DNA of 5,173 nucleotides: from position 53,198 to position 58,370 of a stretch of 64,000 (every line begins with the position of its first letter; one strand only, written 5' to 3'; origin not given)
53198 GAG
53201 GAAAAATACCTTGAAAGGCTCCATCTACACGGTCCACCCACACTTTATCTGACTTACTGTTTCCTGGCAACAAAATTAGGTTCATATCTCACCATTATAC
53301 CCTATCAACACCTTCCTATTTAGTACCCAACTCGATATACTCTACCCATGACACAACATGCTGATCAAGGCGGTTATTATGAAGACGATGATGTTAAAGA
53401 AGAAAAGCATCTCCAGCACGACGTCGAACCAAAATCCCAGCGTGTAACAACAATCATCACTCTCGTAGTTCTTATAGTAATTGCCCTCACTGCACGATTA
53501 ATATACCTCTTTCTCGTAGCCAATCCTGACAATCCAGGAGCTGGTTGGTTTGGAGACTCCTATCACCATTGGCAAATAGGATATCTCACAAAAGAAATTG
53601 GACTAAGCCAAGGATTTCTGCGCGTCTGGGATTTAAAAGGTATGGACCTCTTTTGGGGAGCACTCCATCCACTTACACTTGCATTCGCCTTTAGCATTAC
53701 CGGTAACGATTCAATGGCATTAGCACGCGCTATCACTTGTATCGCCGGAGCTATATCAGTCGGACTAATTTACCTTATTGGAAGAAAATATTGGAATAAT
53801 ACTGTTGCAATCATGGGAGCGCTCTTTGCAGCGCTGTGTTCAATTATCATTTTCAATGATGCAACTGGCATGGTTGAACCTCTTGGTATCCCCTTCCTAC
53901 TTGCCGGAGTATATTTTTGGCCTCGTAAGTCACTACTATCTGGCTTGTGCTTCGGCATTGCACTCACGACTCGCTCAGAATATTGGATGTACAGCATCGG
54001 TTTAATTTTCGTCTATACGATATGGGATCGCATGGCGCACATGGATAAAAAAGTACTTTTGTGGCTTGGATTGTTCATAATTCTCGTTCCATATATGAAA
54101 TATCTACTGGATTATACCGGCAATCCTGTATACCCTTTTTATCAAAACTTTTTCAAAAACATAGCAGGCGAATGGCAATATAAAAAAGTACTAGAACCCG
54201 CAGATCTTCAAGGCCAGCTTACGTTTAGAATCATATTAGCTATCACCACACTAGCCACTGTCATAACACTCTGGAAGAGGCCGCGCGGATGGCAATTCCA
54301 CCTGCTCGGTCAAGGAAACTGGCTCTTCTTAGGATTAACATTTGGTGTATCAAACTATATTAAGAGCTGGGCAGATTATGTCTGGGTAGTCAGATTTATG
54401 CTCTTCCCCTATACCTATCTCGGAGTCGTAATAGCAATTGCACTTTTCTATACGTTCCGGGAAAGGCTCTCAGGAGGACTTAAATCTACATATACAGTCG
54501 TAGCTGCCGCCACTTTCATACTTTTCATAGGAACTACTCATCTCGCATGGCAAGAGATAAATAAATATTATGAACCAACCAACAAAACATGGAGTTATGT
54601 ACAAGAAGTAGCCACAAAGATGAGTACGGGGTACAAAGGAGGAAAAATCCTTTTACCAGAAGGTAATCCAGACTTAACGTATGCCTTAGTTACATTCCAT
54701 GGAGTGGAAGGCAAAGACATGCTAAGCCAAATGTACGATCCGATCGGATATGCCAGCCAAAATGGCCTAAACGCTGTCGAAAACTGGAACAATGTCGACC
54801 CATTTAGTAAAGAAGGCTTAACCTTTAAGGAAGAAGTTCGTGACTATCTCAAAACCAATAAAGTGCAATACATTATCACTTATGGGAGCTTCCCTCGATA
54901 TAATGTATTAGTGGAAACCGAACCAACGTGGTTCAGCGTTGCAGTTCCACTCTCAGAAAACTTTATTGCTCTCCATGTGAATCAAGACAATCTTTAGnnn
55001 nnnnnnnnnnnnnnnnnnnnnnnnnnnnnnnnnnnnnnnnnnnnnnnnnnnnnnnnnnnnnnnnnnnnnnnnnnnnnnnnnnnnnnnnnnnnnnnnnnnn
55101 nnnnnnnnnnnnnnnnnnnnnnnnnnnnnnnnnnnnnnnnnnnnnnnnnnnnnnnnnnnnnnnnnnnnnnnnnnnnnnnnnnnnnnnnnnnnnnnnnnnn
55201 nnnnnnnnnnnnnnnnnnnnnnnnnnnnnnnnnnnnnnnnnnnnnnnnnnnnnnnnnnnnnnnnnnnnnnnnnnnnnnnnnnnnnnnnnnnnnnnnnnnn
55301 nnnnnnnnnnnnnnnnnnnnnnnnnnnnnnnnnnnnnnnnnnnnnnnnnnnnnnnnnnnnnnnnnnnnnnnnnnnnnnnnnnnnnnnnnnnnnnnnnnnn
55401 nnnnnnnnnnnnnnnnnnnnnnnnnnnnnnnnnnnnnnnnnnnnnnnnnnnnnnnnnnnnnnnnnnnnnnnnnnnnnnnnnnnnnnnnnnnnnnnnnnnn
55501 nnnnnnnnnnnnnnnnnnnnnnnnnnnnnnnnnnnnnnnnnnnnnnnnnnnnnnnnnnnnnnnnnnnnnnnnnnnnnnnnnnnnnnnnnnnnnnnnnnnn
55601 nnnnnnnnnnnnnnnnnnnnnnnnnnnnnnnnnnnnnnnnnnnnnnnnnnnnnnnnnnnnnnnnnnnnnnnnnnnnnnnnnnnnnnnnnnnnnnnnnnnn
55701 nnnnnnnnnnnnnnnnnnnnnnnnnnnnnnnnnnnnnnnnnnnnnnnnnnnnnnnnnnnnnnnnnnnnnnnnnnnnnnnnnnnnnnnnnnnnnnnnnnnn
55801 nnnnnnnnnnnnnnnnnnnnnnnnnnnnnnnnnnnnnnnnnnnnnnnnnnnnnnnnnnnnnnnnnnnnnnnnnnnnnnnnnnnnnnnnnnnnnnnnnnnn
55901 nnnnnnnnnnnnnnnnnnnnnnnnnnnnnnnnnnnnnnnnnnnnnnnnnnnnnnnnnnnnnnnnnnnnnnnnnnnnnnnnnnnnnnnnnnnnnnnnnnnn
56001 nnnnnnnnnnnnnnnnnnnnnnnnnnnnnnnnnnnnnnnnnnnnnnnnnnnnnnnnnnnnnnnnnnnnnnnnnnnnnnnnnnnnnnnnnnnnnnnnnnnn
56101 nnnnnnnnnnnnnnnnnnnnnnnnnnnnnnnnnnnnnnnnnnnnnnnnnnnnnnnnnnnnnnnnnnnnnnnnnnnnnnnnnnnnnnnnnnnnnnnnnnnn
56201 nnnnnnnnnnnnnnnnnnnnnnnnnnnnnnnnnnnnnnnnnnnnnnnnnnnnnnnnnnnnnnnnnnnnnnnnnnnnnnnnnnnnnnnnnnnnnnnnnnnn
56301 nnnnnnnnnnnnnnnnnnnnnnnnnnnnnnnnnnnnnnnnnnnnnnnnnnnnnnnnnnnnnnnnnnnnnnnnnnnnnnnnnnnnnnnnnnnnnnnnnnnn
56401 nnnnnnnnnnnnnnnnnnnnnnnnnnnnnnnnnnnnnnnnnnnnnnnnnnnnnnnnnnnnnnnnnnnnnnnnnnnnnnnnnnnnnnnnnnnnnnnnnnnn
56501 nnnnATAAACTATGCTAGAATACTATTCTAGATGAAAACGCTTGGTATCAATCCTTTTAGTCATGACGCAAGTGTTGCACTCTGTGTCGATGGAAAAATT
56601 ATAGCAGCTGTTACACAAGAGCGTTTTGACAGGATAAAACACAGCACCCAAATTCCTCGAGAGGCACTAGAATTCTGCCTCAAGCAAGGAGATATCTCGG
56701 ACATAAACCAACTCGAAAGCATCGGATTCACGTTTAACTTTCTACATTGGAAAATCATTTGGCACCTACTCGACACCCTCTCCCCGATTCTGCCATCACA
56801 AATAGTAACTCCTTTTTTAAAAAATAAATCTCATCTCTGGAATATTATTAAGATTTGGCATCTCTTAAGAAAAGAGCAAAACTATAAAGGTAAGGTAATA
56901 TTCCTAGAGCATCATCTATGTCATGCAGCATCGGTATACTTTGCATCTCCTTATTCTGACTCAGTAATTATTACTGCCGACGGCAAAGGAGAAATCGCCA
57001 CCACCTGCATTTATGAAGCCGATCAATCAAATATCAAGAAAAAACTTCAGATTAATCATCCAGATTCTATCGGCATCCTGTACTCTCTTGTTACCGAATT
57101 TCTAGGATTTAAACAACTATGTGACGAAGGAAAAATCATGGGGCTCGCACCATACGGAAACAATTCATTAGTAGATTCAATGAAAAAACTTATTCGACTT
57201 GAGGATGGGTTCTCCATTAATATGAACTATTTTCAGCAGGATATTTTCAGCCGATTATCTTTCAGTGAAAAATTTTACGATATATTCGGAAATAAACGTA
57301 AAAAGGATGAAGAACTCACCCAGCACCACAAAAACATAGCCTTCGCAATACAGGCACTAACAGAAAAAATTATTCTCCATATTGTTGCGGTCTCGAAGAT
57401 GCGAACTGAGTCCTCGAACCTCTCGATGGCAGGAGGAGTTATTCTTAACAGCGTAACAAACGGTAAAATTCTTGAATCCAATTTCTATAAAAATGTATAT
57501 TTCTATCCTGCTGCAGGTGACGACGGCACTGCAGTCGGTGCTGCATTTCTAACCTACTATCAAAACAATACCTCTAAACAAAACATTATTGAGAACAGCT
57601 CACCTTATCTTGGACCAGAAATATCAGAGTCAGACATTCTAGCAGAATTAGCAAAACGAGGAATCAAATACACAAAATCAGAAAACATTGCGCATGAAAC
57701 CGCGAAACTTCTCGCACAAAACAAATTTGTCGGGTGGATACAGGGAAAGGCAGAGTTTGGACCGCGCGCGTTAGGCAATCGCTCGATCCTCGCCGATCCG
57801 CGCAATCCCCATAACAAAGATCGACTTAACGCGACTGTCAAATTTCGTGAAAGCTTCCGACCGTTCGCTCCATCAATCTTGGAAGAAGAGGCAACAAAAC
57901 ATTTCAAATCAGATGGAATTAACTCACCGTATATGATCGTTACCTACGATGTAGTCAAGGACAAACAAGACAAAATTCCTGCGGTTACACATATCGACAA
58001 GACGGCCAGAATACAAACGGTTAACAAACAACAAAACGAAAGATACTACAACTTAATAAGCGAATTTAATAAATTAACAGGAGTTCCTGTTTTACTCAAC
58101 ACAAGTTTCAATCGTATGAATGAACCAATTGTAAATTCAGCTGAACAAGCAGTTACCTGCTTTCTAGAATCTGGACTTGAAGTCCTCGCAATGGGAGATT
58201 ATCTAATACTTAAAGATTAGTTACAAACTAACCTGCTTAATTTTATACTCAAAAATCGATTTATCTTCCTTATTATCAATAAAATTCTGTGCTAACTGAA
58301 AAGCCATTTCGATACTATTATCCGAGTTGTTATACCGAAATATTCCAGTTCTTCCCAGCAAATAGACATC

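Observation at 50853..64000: Thirteen-kb surface-glycan cluster combining a UGM-like flavoenzyme, GT-C-like membrane proteins, a carbamoyltransferase, an SDR reductase, three methyltransferases, an acyltransferase and four GT4 enzymes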

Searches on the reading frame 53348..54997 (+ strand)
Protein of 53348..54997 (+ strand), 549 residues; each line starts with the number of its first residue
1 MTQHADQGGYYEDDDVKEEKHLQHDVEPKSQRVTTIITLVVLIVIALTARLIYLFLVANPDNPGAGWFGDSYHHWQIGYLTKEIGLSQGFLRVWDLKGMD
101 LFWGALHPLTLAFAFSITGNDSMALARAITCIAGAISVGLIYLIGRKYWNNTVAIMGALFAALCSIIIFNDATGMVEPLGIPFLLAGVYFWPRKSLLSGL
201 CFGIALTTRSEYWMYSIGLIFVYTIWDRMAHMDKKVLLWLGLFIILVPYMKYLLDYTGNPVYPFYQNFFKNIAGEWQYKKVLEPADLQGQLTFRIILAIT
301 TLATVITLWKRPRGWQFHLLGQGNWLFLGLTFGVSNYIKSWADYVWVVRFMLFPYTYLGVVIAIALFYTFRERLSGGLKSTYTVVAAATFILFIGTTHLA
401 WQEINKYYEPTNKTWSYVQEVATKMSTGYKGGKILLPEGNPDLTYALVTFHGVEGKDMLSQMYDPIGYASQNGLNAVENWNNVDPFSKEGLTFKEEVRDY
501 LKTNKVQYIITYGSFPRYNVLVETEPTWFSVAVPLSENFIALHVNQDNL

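Call 4: search_protein_families(library=pfam, proteins=[window:53348-54997:+], max_evalue=0.01)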
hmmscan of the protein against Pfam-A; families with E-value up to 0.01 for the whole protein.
window:53348-54997:+ (549 aa): 1 family
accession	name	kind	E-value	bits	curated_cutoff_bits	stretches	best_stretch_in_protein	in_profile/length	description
PF13231.12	PMT_2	-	1.2e-09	39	26.1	1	107-248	6-153/160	Dolichyl-phosphate-mannose-protein mannosyltransferase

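Call 6: search_protein_families(library=ncbifam, proteins=[window:53348-54997:+], max_evalue=0.01)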
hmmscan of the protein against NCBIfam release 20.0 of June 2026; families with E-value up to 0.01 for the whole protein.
window:53348-54997:+ (549 aa): 1 family
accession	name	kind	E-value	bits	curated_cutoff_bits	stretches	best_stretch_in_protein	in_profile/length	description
TIGR04154.1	archaeo_STT3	subfamily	0.00034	19.1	450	1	97-169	63-141/831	oligosaccharyl transferase, archaeosortase A system-associated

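Call 9: search_solved_structures(query=window:53348-54997:+, max_evalue=1)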
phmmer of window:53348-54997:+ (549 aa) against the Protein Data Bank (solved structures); distinct sequences matched with E-value up to 1: 0.

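Call 43: find_homologous_proteins(query=window:53348-54997:+, max_evalue=0.001)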
Query window:53348-54997:+ (549 aa): 75 proteins with E <= 0.001 among 8000 candidates.
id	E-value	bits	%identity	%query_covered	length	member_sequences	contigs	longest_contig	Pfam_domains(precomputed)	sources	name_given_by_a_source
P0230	0.0e+0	1273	100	100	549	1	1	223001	PF13231.13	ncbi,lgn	-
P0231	1.8e-261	887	71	96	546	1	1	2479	PF13231.13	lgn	-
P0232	2.7e-227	774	63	100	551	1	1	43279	-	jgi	jgi:hypothetical protein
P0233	2.8e-226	771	60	100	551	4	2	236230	PF13231.13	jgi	jgi:hypothetical protein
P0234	2.0e-225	768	62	100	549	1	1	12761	PF13231.13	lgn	-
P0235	1.6e-221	755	59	100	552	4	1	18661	PF13231.13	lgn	-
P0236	1.5e-209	715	58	99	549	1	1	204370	PF13231.13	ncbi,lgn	-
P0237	4.1e-209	714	57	99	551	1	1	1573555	PF13231.13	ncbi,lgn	-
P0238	2.4e-207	708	57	99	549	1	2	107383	PF13231.13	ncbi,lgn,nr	ncbi:MAG: glycosyltransferase family 39 protein [bacterium]|nr:glycosyltransferase family 39 protein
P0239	5.8e-174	598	50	99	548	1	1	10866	-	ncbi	-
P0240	2.5e-152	527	47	96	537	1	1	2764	-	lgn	-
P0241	1.8e-148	514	45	100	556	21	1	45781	-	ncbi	-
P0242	2.3e-148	514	46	93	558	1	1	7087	-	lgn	-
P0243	6.9e-148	512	47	94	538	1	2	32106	-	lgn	-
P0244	8.0e-147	508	47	93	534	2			-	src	-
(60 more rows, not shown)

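Call 48: find_encoding_contigs(protein=P0230, flank=10000, max_places=3)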
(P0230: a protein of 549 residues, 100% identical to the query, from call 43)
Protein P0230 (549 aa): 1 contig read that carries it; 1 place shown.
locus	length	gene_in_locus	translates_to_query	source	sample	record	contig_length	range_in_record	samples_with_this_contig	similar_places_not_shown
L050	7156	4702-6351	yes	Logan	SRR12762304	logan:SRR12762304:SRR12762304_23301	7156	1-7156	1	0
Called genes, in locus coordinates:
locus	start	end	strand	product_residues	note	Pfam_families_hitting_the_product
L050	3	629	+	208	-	?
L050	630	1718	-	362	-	PF09587:PGA_cap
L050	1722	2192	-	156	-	-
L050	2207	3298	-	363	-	PF13439:Glyco_transf_4, PF00534:Glycos_transf_1, PF13692:Glyco_trans_1_4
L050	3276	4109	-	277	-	PF13489:Methyltransf_23, PF08241:Methyltransf_11, PF08242:Methyltransf_12, PF13649:Methyltransf_25, PF13847:Methyltransf_31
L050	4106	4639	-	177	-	-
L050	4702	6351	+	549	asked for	PF13231:PMT_2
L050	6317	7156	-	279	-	?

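Call 54: predict_structure(alignment_id=A3)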
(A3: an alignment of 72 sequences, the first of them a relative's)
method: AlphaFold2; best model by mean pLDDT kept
length: 549 residues; sequences in the alignment: 72
mean_pLDDT: 92.7   pTM: 0.90
mean pLDDT of the five models: 92.7, 92.2, 92.0, 91.7, 91.0
residues with pLDDT >= 90: 474; 70-90: 50; 50-70: 4; < 50: 21
segments of 3 or more residues with pLDDT < 50: 1-5, 7-21
pLDDT, mean of each block of 10 residues (from residue 1): 42 45 67 97 99 97 92 97 96 92 94 98 98 98 98 98 98 90 98 98 96 96 97 98 98 96 92 89 95 98 98 98 96 95 91 97 98 96 98 98 96 96 92 93 97 96 92 92 95 96 96 86 92 80 94
secondary structure, 60 per line:
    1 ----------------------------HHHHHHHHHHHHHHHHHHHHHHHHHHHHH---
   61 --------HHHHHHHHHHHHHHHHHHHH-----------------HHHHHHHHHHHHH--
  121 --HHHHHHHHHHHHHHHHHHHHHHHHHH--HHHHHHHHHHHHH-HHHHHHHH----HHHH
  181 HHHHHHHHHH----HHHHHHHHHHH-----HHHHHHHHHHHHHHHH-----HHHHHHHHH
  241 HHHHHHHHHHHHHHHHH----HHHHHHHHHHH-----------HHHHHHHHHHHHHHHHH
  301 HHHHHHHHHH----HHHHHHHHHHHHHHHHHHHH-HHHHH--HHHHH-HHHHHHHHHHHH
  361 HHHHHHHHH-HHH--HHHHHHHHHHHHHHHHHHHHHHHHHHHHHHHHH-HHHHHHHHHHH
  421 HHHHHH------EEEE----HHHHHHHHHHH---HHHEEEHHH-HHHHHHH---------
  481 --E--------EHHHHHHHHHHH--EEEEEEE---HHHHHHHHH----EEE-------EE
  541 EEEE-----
elements in order: H29-57 H69-88 H106-118 H123-148 H151-163 H165-172 H177-190 H195-205 H211-226 H232-257 H262-272 H284-310 H315-334 H336-340 H343-347 H349-369 H376-408 H410-426 E433-436 H441-451 E458-460 H465-471 H493-503 E506-512 H516-524 E529-531 E539-544

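Call 56: fold_search(model_id=the predicted structure, library=pdb)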
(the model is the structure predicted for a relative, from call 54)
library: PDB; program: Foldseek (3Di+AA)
matches with E <= 10: 351; with E <= 0.001: 22
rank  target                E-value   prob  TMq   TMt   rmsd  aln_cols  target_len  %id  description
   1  5f15                  5.0e-07  1.00  0.53  0.53  11.9       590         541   13  Crystal Structure of ArnT from Cupriavidus metallidurans bound to Undecaprenyl phosphate (released 2016-02-17)
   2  9s6u_A                8.6e-07  1.00  0.44  0.44  10.5       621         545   13  Ternary cryo-EM structure of human ALG9 with Dol25-PP-GlcNAc2Man8, Dol25-P-Man and Fab (released 2026-03-18)
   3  8age_A                9.0e-07  1.00  0.52  0.46   9.7       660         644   11  Structure of yeast oligosaccharylransferase complex with acceptor peptide bound (released 2022-12-07)
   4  5ezm                  1.3e-06  1.00  0.55  0.56  11.8       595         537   13  Crystal Structure of ArnT from Cupriavidus metallidurans in the apo state (released 2016-02-17)
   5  6ezn_F                1.4e-06  1.00  0.54  0.47  11.7       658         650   11  Cryo-EM structure of the yeast oligosaccharyltransferase (OST) complex (released 2018-01-17)
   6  9s6t_A                1.6e-06  1.00  0.47  0.52   8.6       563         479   11  Ternary cryo-EM structure of chicken ALG12 with Dol25-PP-GlcNAc2Man7, Dol25-P-Man, and Fab (released 2026-03-18)
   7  3wak                  1.7e-06  1.00  0.45  0.32  11.2       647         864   10  Crystal structure of the Archaeoglobus fulgidus oligosaccharyltransferase (O29867_ARCFU) in the apo form (released 2013-10-30)
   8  9s6s_A                1.8e-06  1.00  0.46  0.46  10.7       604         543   12  Ternary cryo-EM structure of human ALG9 with Dol25-PP-GlcNAc2Man6, Dol25-P-Man and Fab (released 2026-03-18)
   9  5gmy_A                2.8e-06  1.00  0.46  0.32  15.1       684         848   11  Crystal structure of the Archaeoglobus fulgidus oligosaccharyltransferase (O29867_ARCFU) tethered with an acceptor pep (released 2017-02-01)
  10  6c26_A                3.5e-06  1.00  0.50  0.44  11.4       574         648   11  The Cryo-EM structure of a eukaryotic oligosaccharyl transferase complex (released 2018-01-31)
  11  8agb_A                5.2e-06  1.00  0.50  0.44  11.5       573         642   10  Structure of yeast oligosaccharylransferase complex with lipid-linked oligosaccharide bound (released 2022-12-07)
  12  7e9s_A                7.6e-06  1.00  0.48  0.33  10.5       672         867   11  Archaeal oligosaccharyltransferase AglB from Archaeoglobus fulgidus in complex with an inhibitory peptide and a dolich (released 2021-09-08)
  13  8agc_A                1.4e-05  1.00  0.46  0.38   9.9       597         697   12  Structure of yeast oligosaccharylransferase complex with lipid-linked oligosaccharide and non-acceptor peptide bound (released 2022-12-07)
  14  8b6l_I                1.7e-05  1.00  0.50  0.42   9.2       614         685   10  Subtomogram average of the human Sec61-TRAP-OSTA-translocon (released 2022-12-07)
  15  6s7t_A                2.1e-05  1.00  0.49  0.40  10.5       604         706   12  Cryo-EM structure of human oligosaccharyltransferase complex OST-B (released 2019-12-18)
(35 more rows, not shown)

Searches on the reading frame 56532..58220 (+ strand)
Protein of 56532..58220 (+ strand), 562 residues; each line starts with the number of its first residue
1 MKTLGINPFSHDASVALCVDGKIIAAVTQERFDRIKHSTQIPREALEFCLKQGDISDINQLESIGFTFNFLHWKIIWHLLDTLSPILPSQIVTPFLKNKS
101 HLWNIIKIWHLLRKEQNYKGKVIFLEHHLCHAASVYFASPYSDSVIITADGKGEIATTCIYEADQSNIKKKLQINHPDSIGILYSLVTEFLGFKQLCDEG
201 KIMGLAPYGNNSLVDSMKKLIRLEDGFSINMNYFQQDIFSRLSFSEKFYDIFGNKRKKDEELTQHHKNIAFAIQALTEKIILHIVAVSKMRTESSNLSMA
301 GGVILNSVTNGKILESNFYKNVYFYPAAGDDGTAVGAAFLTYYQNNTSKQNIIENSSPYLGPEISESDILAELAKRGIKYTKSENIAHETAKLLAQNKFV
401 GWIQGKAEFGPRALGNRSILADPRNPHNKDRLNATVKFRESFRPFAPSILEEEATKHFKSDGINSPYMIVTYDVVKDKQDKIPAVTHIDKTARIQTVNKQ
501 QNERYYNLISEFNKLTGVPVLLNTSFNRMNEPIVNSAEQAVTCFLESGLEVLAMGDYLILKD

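Call 4: search_protein_families(library=pfam, proteins=[window:56532-58220:+], max_evalue=0.01)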
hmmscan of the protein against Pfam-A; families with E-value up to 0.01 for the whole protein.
window:56532-58220:+ (562 aa): 2 families
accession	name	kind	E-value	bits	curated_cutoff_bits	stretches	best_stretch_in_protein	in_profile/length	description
PF16861.10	Carbam_trans_C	-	4.2e-72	241.7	27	1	391-561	1-170/170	Carbamoyltransferase C-terminus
PF02543.21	Carbam_trans_N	-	7.4e-62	210.2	24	1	2-338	1-345/346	Carbamoyltransferase N-terminus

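Call 6: search_protein_families(library=ncbifam, proteins=[window:56532-58220:+], max_evalue=0.01)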
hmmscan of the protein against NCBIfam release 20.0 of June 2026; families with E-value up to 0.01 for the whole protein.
window:56532-58220:+ (562 aa): 1 family
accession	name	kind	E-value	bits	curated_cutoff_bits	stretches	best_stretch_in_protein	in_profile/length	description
NF041651.1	nodul_NodU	equivalog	4.4e-53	180.9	1000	1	3-531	3-527/556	nodulation protein NodU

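Call 72: search_solved_structures(query=window:56532-58220:+, max_evalue=0.00001)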
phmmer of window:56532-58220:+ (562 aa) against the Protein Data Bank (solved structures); distinct sequences matched with E-value up to 0.00001: 12.
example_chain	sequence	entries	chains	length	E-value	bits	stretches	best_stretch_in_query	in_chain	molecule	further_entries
7vyj_A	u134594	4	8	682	5.8e-94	318.9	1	8-559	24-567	GdmN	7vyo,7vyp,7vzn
7vzu_A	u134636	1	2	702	6.3e-94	318.7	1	8-559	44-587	GdmN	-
7vx0_A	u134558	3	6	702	6.3e-94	318.7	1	8-559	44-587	GdmN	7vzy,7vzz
7vzq_A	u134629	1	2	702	9.3e-93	314.9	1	9-559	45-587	GdmN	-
9s2t_A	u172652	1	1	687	7.1e-91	308.7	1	9-559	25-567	Decarbamoylnovobiocin carbamoyltransferase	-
7xb6_A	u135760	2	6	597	1.7e-84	287.6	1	10-561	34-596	Carbamoyltransferase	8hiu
3ver_A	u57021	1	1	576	8e-75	255.7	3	264-562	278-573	O-carbamoyltransferase TobZ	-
3vf4_A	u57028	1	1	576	2.1e-74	254.3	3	264-562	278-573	O-carbamoyltransferase TobZ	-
3vf2_A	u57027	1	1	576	2.9e-74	253.9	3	264-562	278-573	O-carbamoyltransferase TobZ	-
3vex_A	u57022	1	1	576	4.8e-74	253.1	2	264-562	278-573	O-carbamoyltransferase TobZ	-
3vez_A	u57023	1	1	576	5.4e-74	252.9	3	264-562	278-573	O-carbamoyltransferase TobZ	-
3ven_A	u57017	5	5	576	5.4e-74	252.9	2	264-562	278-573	O-carbamoyltransferase TobZ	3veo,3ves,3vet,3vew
